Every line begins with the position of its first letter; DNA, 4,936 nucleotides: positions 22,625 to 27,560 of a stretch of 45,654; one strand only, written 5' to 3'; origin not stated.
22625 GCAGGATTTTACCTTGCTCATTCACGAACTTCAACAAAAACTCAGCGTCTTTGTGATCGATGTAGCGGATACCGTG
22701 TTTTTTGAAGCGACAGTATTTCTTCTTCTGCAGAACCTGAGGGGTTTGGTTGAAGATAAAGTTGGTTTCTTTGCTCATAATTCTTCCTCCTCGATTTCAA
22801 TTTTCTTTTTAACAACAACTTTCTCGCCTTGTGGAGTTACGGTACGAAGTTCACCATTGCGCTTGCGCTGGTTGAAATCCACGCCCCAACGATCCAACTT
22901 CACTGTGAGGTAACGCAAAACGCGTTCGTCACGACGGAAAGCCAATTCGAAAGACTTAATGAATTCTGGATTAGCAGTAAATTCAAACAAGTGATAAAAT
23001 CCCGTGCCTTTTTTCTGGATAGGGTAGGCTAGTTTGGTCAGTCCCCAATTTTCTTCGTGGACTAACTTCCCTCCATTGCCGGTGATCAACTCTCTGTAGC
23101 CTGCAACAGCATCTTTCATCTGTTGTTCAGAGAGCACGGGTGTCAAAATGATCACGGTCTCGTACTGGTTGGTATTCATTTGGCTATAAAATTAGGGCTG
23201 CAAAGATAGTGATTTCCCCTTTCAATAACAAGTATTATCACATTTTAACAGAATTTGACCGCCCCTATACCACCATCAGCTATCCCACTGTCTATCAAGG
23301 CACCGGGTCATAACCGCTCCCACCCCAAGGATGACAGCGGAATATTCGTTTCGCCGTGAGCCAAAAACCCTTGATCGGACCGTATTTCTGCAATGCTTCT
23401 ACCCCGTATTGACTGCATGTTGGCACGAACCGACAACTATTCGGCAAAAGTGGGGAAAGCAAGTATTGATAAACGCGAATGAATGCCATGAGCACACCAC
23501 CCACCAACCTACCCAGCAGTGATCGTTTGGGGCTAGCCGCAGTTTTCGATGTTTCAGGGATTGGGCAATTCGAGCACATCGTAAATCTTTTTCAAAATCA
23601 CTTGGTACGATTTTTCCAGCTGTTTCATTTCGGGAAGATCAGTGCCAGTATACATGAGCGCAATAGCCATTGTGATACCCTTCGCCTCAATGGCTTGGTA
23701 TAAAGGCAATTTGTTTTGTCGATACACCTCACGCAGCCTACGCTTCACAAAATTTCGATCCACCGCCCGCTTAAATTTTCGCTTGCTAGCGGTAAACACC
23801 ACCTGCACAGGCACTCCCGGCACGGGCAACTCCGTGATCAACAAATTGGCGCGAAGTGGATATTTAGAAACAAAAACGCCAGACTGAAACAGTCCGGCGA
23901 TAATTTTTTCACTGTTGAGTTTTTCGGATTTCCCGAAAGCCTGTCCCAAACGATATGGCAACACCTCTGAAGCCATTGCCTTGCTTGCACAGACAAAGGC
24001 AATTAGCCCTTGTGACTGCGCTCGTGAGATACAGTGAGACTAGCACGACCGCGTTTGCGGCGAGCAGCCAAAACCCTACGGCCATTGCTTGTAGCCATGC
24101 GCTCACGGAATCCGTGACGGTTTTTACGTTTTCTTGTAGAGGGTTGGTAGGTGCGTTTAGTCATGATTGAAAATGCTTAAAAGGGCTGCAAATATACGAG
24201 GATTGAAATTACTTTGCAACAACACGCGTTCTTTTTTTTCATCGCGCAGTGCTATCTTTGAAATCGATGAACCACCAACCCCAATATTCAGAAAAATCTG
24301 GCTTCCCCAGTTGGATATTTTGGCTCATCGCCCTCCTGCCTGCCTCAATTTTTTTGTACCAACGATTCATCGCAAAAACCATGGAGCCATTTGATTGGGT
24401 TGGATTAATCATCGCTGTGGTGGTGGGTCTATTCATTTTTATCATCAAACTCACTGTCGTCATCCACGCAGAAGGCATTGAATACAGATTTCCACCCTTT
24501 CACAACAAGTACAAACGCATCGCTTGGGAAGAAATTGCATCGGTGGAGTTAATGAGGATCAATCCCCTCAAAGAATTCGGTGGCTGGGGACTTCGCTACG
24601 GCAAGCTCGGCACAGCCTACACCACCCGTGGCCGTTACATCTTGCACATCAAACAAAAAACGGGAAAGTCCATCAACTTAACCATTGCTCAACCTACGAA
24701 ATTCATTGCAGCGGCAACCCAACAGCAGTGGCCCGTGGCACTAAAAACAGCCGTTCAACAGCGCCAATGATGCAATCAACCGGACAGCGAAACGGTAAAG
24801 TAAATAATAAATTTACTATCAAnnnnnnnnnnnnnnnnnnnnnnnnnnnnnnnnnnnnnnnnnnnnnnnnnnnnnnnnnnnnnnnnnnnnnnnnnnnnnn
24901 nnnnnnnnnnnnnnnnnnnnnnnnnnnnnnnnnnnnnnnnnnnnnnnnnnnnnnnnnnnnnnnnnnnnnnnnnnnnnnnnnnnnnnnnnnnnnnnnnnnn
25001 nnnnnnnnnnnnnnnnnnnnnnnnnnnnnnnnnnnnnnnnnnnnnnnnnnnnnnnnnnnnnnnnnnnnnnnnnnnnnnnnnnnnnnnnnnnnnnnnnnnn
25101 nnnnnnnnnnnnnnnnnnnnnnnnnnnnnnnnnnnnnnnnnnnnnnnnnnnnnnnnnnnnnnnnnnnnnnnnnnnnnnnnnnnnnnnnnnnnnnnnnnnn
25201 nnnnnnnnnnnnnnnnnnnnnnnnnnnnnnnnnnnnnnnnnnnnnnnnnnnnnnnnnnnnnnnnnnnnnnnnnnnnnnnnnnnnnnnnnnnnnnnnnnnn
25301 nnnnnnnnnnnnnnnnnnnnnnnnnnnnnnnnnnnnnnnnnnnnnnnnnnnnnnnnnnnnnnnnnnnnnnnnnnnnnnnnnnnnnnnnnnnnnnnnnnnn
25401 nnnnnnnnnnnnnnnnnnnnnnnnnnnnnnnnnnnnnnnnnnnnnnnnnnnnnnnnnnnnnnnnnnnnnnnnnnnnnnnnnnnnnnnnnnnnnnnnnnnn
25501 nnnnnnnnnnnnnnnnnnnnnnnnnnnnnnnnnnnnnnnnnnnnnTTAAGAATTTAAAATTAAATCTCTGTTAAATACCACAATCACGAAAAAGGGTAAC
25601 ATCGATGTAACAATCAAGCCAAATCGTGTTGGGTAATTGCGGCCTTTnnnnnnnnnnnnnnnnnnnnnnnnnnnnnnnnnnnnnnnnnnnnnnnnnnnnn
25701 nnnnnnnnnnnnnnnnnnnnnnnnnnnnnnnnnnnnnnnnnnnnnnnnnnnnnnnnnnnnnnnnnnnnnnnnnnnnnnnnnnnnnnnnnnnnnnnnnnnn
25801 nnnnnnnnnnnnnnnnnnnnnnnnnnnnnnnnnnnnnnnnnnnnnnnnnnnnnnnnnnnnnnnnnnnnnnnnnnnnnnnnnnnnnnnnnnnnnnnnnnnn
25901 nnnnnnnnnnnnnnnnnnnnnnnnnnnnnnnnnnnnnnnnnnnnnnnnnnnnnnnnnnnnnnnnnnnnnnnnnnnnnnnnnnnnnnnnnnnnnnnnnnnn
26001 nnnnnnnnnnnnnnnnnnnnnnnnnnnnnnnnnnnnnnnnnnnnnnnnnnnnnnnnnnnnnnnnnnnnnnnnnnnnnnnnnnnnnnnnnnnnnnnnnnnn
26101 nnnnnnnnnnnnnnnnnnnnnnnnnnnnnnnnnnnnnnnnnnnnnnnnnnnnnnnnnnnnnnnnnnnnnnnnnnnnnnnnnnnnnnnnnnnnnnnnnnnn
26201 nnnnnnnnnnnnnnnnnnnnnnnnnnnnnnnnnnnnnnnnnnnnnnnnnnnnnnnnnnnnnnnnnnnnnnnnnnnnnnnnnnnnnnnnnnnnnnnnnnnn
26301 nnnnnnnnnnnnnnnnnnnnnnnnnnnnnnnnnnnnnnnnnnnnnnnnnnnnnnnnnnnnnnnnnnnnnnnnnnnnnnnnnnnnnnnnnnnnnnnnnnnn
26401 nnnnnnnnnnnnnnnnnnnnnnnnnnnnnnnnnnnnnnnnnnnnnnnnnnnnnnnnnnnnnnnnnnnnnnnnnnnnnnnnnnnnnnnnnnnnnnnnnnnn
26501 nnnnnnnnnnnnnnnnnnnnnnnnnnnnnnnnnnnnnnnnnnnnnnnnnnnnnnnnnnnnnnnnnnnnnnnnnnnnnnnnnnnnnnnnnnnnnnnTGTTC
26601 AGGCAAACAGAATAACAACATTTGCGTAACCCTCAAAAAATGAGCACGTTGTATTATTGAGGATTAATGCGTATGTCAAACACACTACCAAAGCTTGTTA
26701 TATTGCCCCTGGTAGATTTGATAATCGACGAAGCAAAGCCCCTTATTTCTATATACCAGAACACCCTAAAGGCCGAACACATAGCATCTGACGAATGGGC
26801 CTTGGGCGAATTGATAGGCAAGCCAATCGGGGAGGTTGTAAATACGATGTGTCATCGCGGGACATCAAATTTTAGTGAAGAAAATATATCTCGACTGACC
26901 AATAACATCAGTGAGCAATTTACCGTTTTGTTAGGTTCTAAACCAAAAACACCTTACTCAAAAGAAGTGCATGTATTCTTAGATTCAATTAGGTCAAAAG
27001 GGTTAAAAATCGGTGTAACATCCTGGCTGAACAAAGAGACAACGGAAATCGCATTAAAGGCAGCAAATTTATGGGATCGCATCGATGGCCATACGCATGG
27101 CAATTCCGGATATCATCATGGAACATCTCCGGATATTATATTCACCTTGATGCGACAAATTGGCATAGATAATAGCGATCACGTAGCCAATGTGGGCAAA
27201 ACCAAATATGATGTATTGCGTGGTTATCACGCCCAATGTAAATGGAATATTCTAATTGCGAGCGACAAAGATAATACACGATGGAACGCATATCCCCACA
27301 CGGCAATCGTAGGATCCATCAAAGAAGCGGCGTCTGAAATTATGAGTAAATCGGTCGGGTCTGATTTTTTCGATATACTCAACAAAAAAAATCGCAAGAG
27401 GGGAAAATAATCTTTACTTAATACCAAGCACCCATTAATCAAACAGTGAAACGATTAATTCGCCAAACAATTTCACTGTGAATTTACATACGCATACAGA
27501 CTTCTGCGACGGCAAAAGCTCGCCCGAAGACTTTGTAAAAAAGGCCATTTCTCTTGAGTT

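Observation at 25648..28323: ATP-grasp ligase + dead HAD + PHP phosphoesterase embedded in a phosphonate-catabolic cassette: steps absent from the AEP pathways I know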

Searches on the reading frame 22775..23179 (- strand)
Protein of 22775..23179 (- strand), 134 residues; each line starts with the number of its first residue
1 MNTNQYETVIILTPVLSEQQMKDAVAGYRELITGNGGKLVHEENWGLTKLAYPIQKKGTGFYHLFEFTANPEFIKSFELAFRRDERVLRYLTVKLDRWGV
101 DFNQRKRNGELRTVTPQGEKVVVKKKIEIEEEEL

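Call 8: search_protein_families(library=pfam, proteins=[window:22775-23179:-], max_evalue=0.001)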
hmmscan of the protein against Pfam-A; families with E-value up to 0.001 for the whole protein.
window:22775-23179:- (134 aa): 1 family
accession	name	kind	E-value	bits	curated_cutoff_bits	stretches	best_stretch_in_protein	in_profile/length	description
PF01250.22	Ribosomal_S6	-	4.9e-30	104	27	1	5-94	1-90/90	Ribosomal protein S6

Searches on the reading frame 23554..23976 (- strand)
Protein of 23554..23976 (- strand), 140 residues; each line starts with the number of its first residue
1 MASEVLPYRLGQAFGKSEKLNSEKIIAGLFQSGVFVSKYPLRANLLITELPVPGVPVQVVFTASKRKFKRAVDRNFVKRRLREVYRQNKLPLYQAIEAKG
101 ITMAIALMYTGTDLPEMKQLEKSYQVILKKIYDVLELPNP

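Call 8: search_protein_families(library=pfam, proteins=[window:23554-23976:-], max_evalue=0.001)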
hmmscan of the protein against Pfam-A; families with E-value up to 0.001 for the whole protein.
window:23554-23976:- (140 aa): 1 family
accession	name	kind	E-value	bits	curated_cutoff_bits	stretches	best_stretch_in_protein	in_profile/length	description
PF00825.24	Ribonuclease_P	-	4.3e-11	43.3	22.3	1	14-131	1-108/109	Ribonuclease P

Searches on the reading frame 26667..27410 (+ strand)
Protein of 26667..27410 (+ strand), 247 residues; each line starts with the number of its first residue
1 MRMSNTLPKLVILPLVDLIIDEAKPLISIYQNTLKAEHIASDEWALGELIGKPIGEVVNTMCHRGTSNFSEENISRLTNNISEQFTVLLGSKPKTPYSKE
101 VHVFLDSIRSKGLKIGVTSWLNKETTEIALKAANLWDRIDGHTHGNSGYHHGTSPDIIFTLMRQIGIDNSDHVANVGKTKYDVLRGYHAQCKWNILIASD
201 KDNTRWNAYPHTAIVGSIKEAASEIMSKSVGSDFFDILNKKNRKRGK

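Call 4: search_protein_families(library=pfam, proteins=[window:26667-27410:+], max_evalue=0.01)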
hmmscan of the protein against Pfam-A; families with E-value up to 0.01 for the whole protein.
window:26667-27410:+ (247 aa): 1 family
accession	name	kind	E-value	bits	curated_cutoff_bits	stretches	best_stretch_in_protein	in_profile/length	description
PF13419.12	HAD_2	-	1.2e-08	35.8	23.8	1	18-192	8-174/178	Haloacid dehalogenase-like hydrolase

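Call 5: search_protein_families(library=ncbifam, proteins=[window:26667-27410:+], max_evalue=0.01)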
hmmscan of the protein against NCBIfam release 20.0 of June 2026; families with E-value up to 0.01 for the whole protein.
window:26667-27410:+ (247 aa): 5 families
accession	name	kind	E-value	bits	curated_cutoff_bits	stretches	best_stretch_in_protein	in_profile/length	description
TIGR03351.1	PhnX-like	hypoth_equivalog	2.3e-09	37.5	218.9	1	10-220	3-214/220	phosphonatase-like hydrolase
TIGR02009.1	PGMB-YQAB-SF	subfamily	6.3e-08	33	153.35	1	19-171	12-162/186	beta-phosphoglucomutase family hydrolase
TIGR01990.1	bPGM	equivalog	2.9e-05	24.1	189.4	1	12-173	5-164/187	beta-phosphoglucomutase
TIGR01422.2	phosphonatase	equivalog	8.3e-05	22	220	1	65-192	69-195/251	phosphonoacetaldehyde hydrolase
NF009804.0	PRK13288.1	equivalog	0.0024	17.4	218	1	99-203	85-188/215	pyrophosphatase PpaX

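Call 65: find_homologous_proteins(query=window:26667-27410:+)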
Query window:26667-27410:+ (247 aa): 7 proteins with E <= 0.001 among 580 candidates.
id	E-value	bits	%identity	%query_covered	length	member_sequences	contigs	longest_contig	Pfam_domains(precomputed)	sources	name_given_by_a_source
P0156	8.7e-157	538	98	99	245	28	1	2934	PF13419.13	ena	-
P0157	3.7e-111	388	68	99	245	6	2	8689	PF13419.13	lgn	-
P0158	1.4e-107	377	66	99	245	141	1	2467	PF13419.13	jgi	jgi:phosphoglycolate phosphatase-like HAD superfamily hydrolase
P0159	3.2e-91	323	58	99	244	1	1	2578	PF13419.13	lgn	-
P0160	2.4e-84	301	54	99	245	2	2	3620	PF13419.13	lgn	-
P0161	1.7e-83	298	53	99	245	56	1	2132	PF13419.13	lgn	-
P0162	1.8e-81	291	52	99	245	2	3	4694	PF13419.13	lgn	-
